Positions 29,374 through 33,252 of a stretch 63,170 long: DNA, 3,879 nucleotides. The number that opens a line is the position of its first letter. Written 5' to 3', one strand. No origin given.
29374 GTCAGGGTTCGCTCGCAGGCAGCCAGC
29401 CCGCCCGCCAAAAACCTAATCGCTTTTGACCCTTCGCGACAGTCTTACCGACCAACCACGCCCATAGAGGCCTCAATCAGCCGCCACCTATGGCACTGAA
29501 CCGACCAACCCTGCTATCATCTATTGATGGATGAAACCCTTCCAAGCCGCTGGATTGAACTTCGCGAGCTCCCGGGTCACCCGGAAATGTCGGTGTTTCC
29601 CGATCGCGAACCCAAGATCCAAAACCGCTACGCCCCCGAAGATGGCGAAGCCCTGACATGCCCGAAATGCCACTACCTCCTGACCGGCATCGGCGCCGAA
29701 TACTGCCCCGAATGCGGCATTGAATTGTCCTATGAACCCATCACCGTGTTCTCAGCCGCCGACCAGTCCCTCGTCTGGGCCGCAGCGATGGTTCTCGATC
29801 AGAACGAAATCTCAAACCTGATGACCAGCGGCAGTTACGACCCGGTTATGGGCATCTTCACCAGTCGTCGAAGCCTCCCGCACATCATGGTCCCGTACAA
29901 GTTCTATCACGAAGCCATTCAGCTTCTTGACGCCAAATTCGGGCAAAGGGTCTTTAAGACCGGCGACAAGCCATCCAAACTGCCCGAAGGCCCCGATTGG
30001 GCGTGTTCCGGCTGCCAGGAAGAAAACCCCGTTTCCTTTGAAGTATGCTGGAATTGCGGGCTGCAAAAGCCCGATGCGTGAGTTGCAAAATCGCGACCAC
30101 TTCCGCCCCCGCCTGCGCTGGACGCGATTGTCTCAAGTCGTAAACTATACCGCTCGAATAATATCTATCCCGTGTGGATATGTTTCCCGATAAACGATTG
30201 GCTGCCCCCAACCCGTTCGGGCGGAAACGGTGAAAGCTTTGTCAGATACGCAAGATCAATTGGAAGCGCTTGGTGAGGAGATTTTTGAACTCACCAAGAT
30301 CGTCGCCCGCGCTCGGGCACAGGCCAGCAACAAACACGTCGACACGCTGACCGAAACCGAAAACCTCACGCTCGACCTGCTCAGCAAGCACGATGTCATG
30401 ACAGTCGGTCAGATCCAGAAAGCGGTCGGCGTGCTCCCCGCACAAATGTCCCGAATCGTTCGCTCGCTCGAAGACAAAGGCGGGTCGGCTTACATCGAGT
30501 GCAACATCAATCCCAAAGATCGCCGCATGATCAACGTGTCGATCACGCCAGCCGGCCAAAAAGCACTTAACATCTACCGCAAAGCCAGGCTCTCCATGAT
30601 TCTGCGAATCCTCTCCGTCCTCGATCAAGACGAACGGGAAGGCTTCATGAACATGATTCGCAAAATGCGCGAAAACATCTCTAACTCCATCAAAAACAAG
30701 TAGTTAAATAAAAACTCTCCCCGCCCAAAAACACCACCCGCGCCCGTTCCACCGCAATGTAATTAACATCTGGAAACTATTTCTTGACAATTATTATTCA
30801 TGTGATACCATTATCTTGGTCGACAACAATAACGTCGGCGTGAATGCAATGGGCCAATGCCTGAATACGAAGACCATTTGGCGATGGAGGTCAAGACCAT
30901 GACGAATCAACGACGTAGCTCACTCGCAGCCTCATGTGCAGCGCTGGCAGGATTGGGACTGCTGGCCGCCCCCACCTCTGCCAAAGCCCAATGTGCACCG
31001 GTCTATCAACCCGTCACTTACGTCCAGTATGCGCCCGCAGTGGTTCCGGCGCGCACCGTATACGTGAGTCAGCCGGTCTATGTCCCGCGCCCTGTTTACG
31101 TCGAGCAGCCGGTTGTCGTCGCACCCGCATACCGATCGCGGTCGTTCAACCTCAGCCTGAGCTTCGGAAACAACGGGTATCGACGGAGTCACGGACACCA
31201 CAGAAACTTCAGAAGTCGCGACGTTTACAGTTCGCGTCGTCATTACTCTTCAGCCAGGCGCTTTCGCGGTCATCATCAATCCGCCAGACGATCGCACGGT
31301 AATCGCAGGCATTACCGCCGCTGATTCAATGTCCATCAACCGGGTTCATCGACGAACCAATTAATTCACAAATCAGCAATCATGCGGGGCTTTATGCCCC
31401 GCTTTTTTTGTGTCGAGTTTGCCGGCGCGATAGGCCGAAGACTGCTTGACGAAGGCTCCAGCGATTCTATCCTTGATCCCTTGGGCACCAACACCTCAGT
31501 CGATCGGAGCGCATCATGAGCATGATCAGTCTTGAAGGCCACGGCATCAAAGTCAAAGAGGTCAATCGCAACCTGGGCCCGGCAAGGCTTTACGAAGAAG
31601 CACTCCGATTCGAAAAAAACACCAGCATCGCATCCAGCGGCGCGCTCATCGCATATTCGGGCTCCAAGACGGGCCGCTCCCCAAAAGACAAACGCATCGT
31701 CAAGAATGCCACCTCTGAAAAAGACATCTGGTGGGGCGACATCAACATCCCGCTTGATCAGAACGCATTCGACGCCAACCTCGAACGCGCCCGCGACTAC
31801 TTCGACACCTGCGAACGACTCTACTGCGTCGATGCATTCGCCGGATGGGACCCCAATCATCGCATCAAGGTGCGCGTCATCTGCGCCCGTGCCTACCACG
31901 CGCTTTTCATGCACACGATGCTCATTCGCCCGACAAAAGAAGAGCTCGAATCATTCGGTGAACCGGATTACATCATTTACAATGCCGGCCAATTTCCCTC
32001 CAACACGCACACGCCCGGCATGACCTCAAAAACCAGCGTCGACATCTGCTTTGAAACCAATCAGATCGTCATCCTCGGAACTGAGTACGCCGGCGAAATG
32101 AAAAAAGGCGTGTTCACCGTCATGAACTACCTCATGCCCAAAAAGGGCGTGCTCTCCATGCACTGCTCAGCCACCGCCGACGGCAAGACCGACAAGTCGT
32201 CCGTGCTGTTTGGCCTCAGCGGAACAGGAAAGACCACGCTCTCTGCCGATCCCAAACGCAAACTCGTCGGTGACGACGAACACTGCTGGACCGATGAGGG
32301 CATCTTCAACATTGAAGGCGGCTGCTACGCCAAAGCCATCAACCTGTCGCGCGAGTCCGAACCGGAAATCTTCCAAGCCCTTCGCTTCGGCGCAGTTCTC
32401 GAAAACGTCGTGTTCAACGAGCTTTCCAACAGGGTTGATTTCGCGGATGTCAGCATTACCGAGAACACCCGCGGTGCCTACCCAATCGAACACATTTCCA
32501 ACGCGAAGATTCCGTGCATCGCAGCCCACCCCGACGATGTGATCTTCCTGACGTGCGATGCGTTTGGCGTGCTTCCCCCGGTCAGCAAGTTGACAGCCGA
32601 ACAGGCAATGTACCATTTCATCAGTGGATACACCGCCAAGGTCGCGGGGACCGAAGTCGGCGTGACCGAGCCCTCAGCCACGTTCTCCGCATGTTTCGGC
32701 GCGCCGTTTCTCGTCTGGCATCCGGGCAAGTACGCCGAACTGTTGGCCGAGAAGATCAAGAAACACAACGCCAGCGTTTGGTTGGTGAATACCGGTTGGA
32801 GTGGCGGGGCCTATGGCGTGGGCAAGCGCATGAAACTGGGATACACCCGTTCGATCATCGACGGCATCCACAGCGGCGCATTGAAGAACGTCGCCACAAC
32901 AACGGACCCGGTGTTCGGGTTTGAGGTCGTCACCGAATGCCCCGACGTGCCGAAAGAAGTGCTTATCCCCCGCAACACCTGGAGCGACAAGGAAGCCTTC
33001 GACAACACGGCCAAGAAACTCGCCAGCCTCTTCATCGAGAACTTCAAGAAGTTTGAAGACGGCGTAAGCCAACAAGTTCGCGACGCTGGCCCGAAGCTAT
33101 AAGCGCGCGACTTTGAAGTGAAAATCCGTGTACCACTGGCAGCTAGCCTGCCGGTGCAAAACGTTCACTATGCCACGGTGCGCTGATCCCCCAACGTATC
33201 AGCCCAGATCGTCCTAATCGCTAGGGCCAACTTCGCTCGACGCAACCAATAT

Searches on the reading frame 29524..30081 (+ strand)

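Call 60: search_protein_families(library=pfam, proteins=[window:29524-30081:+], max_evalue=0.0001)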
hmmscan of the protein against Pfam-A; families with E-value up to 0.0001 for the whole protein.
window:29524-30081:+ (185 aa): 2 families
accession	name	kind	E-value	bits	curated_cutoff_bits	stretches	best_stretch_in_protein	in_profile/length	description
PF12773.13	DZR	-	4.3e-06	27.2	27.3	0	44-65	25-45/45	Double zinc ribbon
PF17032.10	Zn_ribbon_15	-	9.6e-05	23.5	28.9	0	42-65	51-73/73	zinc-ribbon family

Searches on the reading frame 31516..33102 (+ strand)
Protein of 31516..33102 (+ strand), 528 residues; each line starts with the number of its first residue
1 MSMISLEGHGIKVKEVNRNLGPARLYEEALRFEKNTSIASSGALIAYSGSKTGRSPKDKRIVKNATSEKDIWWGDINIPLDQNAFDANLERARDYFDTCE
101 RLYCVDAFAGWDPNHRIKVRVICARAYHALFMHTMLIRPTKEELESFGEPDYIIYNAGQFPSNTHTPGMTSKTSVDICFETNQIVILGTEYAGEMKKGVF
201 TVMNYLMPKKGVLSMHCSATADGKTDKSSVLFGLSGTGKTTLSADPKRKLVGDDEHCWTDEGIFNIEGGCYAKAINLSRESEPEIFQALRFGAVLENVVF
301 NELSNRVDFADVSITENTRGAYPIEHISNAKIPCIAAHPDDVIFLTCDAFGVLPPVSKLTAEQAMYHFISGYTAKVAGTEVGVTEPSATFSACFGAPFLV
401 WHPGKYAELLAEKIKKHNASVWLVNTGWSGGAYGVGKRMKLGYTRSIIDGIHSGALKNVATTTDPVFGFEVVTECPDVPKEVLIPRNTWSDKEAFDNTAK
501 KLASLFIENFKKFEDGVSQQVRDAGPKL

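Call 55: search_protein_families(library=pfam, proteins=[window:31516-33102:+], max_evalue=0.0001)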
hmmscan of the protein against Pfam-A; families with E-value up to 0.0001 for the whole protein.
window:31516-33102:+ (528 aa): 1 family
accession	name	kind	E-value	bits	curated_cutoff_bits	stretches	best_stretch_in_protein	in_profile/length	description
PF01293.25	PEPCK_ATP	-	8.3e-222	737.3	26.5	1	15-481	2-465/465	Phosphoenolpyruvate carboxykinase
